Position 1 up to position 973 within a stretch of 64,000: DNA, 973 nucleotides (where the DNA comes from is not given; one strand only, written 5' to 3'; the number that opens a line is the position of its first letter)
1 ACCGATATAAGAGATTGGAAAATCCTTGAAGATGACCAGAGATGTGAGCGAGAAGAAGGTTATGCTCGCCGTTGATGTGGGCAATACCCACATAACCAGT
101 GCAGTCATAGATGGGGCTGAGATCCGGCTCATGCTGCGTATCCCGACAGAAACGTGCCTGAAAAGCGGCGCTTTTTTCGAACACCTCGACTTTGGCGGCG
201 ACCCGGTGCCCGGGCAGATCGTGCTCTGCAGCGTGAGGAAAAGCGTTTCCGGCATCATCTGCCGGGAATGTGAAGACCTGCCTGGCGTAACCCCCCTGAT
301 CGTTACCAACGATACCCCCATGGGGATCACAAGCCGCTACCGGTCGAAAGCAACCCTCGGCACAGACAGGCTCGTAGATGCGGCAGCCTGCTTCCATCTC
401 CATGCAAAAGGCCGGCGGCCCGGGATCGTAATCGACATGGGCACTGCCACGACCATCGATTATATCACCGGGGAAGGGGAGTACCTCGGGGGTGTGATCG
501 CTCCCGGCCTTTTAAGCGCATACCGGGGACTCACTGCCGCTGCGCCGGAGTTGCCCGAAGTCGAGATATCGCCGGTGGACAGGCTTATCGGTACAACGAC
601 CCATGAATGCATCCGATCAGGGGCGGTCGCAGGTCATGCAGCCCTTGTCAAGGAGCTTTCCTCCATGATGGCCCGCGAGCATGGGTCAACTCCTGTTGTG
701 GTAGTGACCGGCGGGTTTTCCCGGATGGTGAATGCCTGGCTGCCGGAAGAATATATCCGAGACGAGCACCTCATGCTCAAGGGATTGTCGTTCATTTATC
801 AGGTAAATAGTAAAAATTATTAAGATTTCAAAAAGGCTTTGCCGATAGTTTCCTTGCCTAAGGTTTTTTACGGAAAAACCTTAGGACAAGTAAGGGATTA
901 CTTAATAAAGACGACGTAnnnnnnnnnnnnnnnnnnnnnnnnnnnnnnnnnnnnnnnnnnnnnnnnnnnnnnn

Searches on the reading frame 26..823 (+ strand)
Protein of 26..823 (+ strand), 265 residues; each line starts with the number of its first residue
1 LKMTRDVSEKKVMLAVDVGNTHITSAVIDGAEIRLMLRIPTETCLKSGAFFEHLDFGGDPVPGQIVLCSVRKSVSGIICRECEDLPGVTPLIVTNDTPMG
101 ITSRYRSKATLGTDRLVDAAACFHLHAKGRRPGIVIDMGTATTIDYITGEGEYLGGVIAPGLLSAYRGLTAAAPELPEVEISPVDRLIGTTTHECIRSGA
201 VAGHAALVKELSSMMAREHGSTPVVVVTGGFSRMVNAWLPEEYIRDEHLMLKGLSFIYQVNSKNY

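Call 31: search_protein_families(library=pfam, proteins=[window:26-823:+], max_evalue=0.00001)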
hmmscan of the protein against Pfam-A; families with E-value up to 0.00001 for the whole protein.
window:26-823:+ (265 aa): 1 family
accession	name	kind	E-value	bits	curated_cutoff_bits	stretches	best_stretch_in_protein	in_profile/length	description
PF03309.20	Pan_kinase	-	2.7e-45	155.2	24.7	1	13-211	1-202/205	Type III pantothenate kinase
